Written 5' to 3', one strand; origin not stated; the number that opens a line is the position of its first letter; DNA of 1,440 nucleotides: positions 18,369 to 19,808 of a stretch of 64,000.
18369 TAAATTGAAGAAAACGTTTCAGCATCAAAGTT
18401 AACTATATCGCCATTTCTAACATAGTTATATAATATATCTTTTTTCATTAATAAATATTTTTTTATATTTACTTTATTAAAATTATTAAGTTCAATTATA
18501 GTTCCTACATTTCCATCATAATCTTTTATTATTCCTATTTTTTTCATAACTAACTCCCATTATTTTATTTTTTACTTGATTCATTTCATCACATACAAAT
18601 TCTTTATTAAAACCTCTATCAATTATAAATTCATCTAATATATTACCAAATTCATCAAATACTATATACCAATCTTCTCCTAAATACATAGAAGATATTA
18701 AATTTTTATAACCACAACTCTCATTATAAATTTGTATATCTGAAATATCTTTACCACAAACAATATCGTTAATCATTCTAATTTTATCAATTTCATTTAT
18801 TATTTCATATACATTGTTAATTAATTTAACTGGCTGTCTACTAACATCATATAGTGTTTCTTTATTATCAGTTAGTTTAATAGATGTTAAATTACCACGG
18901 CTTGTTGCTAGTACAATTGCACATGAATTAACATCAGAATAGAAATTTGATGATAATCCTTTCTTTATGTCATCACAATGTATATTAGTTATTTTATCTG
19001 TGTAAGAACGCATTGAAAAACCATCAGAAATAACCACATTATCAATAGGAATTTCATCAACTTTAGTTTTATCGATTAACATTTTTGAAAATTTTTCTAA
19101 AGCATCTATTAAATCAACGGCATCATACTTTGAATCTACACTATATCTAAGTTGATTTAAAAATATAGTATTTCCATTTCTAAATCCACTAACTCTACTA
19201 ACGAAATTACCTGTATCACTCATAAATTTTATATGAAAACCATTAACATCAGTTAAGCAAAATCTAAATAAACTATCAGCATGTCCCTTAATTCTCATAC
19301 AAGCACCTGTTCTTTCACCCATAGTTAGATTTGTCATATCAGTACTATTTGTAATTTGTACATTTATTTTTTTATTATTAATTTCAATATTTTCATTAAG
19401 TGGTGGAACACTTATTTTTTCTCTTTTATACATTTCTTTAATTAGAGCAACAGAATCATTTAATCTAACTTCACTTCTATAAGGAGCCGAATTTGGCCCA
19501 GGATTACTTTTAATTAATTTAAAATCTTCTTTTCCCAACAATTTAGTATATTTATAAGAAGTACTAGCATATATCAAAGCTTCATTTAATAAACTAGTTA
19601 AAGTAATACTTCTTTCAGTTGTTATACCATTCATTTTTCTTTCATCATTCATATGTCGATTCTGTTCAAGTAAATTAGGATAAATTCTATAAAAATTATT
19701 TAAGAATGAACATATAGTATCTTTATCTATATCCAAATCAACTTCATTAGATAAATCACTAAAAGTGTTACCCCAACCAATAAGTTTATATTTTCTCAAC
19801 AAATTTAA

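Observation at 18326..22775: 1419-aa cytoplasmic giant protein of unknown function with a translationally coupled 73-aa ORF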

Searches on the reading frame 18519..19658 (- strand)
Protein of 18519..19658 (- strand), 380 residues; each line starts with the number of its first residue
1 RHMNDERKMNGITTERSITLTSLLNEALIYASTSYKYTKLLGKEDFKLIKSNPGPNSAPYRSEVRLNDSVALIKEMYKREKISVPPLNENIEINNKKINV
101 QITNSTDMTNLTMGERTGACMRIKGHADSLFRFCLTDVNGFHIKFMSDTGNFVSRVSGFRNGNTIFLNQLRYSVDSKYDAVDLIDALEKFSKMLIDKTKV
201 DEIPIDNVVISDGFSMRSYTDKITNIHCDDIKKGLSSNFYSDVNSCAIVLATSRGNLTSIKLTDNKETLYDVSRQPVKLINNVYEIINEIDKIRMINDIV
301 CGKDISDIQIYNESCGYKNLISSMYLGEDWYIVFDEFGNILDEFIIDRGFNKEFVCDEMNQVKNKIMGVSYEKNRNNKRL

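Call 44: predict_structure(alignment_id=A3)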
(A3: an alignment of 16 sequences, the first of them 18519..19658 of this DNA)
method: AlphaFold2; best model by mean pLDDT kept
length: 380 residues; sequences in the alignment: 16
mean_pLDDT: 85.3   pTM: 0.83
mean pLDDT of the five models: 85.3, 85.3, 85.3, 85.3, 84.7
residues with pLDDT >= 90: 218; 70-90: 103; 50-70: 32; < 50: 27
segments of 3 or more residues with pLDDT < 50: 1-16, 372-380
pLDDT, mean of each block of 10 residues (from residue 1): 41 47 65 76 89 61 89 92 95 94 91 88 89 94 94 96 96 95 97 97 96 93 93 88 93 93 88 90 91 93 88 75 93 90 87 85 73 44
secondary structure, 60 per line:
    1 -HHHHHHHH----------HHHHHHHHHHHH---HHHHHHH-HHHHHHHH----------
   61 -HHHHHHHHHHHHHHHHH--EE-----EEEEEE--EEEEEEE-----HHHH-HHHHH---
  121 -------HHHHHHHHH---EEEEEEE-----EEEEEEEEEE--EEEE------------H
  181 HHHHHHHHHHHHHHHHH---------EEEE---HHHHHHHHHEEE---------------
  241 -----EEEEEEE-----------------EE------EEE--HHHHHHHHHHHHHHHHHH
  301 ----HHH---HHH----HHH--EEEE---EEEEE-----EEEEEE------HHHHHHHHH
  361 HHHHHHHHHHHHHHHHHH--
elements in order: H2-9 H20-31 H35-41 H43-50 H62-78 E88-93 E96-102 H108-111 H113-117 H128-136 E140-146 E152-161 E164-167 H180-197 E207-210 H214-222 E223-225 E246-252 E278-280 H283-300 E323-326 E330-334 E340-345 H352-378

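Call 49: fold_search(model_id=the predicted structure, library=pdb)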
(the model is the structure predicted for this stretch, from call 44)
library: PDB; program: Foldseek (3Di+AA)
matches with E <= 10: 705; with E <= 0.001: 14
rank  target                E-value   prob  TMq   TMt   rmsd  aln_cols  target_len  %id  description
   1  7kd7_D                2.8e-05  1.00  0.25  0.43  10.2       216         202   11  Crystal structure of human NatD (NAA40) bound to a bisubstrate analogue (released 2021-06-16)
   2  4u9v                  8.4e-05  1.00  0.26  0.44   6.7       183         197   10  Crystal structure of NatD (Naa40p) bound to acetyl CoA (released 2015-01-28)
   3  4u9w_A                9.4e-05  1.00  0.24  0.40   8.7       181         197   11  Crystal Structure of NatD bound to H4/H2A peptide and CoA (released 2015-01-28)
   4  4u9w_D                1.4e-04  1.00  0.25  0.43  10.2       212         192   12  Crystal Structure of NatD bound to H4/H2A peptide and CoA (released 2015-01-28)
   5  4u9w_B                1.6e-04  1.00  0.24  0.41   9.0       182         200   10  Crystal Structure of NatD bound to H4/H2A peptide and CoA (released 2015-01-28)
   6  7kpu_D                1.7e-04  1.00  0.22  0.39   9.8       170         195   10  Crystal structure of human NatD (NAA40) bound to a bisubstrate analogue with a C-3 linker (released 2021-06-16)
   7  6cw2_D                2.2e-04  1.00  0.29  0.42   7.0       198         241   10  Crystal structure of a yeast SAGA transcriptional coactivator Ada2/Gcn5 HAT subcomplex, crystal form 1 (released 2018-09-19)
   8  9ynv_N                3.1e-04  1.00  0.27  0.29   4.8       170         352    9  Histone Acetyl Transferase (HAT) module of ctSAGA (released 2025-12-03)
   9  4u9w_C                3.5e-04  0.99  0.24  0.40  10.7       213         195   11  Crystal Structure of NatD bound to H4/H2A peptide and CoA (released 2015-01-28)
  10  7kd7_A                3.5e-04  0.99  0.23  0.38  12.1       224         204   11  Crystal structure of human NatD (NAA40) bound to a bisubstrate analogue (released 2021-06-16)
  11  1ygh_A                4.1e-04  1.00  0.28  0.55   4.8       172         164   12  HAT DOMAIN OF GCN5 FROM SACCHAROMYCES CEREVISIAE (released 1999-08-02)
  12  7kpu_A                4.9e-04  0.99  0.23  0.39  11.0       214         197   10  Crystal structure of human NatD (NAA40) bound to a bisubstrate analogue with a C-3 linker (released 2021-06-16)
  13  1m1d_A                5.8e-04  1.00  0.30  0.60   4.2       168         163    9  TETRAHYMENA GCN5 WITH BOUND BISUBSTRATE ANALOG INHIBITOR (released 2002-10-30)
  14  9syr_Nd               9.6e-04  0.99  0.24  0.35  12.5       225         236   11  Human quaternary complex of a translating 80S ribosome, NAC, MetAP1 and NatD (released 2025-12-17)
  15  3d8p_A                1.0e-03  1.00  0.28  0.55   5.0       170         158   16  Crystal structure of acetyltransferase of GNAT family (NP_373092.1) from STAPHYLOCOCCUS AUREUS MU50 at 2.20 A resoluti (released 2008-10-28)
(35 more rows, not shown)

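Call 78: fold_search(model_id=the predicted structure, library=viral)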
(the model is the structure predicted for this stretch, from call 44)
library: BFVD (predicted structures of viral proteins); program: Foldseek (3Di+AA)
matches with E <= 10: 756; with E <= 0.001: 4
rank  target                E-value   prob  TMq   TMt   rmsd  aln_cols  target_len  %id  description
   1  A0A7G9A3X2            4.8e-06  1.00  0.40  0.25  10.5       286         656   12  Uncharacterized protein [Bacteriophage sp.]
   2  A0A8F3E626            2.4e-04  1.00  0.26  0.29  15.2       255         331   12  Acetyltransferase [Streptomyces phage TaidaOne]
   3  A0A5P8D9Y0            5.1e-04  1.00  0.26  0.20  14.6       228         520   10  N-acetyltransferase domain-containing protein [Gordonia phage OhMyWard]
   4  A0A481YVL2            8.0e-04  0.99  0.27  0.35  19.5       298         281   13  Uncharacterized protein [Marseillevirus LCMAC201]
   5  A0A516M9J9            1.5e-03  0.99  0.24  0.16  11.5       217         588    8  (no name in the UniProt tables at hand)
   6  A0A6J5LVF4            1.7e-03  1.00  0.24  0.31   6.4       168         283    8  Uncharacterized protein [uncultured Caudovirales phage]
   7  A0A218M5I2            2.0e-03  1.00  0.21  0.43   6.7       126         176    8  Acetyltransferase domain protein [Arthrobacter phage Niktson]
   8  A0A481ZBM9            2.3e-03  0.97  0.23  0.38   6.7       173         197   16  Uncharacterized protein [Pithovirus LCPAC404]
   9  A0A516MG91            2.3e-03  0.82  0.24  0.29  18.4       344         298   10  (no name in the UniProt tables at hand)
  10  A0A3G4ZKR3            3.7e-03  0.98  0.19  0.24  14.6       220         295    9  Uncharacterized protein [Terrestrivirus sp.]
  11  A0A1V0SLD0            3.9e-03  0.98  0.21  0.45   7.9       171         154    5  Acetyltransferase GNAT family protein [Klosneuvirus KNV1]
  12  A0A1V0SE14            4.1e-03  0.99  0.25  0.55   6.0       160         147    9  Acetyltransferase GNAT family protein [Indivirus ILV1]
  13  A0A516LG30            4.1e-03  0.99  0.25  0.54   8.1       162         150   16  (no name in the UniProt tables at hand)
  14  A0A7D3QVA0            4.9e-03  0.98  0.27  0.43  13.8       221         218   11  Acyl-CoA N-acyltransferase [Fadolivirus FV1/VV64]
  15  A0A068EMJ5            5.5e-03  0.51  0.15  0.12  21.9       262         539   11  Uncharacterized protein [Bacillus phage CP-51]
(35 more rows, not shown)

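Call 80: search_protein_families(library=pfam, alignment_id=A3, max_evalue=5)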
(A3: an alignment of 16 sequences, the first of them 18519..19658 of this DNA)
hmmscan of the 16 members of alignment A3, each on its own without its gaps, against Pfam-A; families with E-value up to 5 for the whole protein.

A. member 1, window:18519-19658:- (380 aa): 1 family
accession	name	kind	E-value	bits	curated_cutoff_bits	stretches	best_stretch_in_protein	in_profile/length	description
PF01674.24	Lipase_2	-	0.016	15.2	20.3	1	212-319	124-203/219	Lipase (class 2)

B. families by the number of members that match (of 16 scanned): 20 families
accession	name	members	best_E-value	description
PF03448.22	MgtE_N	5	0.0082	MgtE intracellular N domain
PF06006.17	DUF905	2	0.02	Bacterial protein of unknown function (DUF905)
PF10163.14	EnY2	1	4e-05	Transcription factor e(y)2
PF01674.24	Lipase_2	1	0.016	Lipase (class 2)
PF22624.1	AASDHPPT_N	1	0.016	4'-phosphopantetheinyl transferase, N-terminal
PF11353.13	DUF3153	1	0.031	Protein of unknown function (DUF3153)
PF25513.1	P2_C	1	0.041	Viral coat protein P2 C-terminal domain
PF07818.18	HCNGP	1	0.043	HCNGP-like protein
PF05099.18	TerB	1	0.061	Tellurite resistance protein TerB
PF16803.11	DRE2_N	1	0.071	Fe-S cluster assembly protein DRE2 N-terminus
PF18487.6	TSR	1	0.08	Thrombospondin type 1 repeat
PF16673.10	TRAF_BIRC3_bd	1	0.1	TNF receptor-associated factor BIRC3 binding domain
PF20935.2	DUF6847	1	0.14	Family of unknown function (DUF6847)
PF17719.6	DUF5564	1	0.17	Family of unknown function (DUF5564)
PF13877.11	RPAP3_C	1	0.19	Potential Monad-binding region of RPAP3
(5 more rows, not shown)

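Call 93: search_solved_structures(query=A7, max_evalue=10, show_alignments=3)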
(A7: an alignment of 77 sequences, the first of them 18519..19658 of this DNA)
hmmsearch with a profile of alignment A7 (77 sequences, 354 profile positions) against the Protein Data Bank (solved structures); distinct sequences matched with E-value up to 10: 3.
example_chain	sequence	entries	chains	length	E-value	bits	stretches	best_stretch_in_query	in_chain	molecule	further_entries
3il6_A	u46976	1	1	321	0.17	14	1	168-233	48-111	3-oxoacyl-[acyl-carrier-protein] synthase 3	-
3il5_A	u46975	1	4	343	0.19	13.8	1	168-233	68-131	3-oxoacyl-[acyl-carrier-protein] synthase 3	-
3il4_A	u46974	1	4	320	0.22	13.6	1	168-233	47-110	3-oxoacyl-[acyl-carrier-protein] synthase 3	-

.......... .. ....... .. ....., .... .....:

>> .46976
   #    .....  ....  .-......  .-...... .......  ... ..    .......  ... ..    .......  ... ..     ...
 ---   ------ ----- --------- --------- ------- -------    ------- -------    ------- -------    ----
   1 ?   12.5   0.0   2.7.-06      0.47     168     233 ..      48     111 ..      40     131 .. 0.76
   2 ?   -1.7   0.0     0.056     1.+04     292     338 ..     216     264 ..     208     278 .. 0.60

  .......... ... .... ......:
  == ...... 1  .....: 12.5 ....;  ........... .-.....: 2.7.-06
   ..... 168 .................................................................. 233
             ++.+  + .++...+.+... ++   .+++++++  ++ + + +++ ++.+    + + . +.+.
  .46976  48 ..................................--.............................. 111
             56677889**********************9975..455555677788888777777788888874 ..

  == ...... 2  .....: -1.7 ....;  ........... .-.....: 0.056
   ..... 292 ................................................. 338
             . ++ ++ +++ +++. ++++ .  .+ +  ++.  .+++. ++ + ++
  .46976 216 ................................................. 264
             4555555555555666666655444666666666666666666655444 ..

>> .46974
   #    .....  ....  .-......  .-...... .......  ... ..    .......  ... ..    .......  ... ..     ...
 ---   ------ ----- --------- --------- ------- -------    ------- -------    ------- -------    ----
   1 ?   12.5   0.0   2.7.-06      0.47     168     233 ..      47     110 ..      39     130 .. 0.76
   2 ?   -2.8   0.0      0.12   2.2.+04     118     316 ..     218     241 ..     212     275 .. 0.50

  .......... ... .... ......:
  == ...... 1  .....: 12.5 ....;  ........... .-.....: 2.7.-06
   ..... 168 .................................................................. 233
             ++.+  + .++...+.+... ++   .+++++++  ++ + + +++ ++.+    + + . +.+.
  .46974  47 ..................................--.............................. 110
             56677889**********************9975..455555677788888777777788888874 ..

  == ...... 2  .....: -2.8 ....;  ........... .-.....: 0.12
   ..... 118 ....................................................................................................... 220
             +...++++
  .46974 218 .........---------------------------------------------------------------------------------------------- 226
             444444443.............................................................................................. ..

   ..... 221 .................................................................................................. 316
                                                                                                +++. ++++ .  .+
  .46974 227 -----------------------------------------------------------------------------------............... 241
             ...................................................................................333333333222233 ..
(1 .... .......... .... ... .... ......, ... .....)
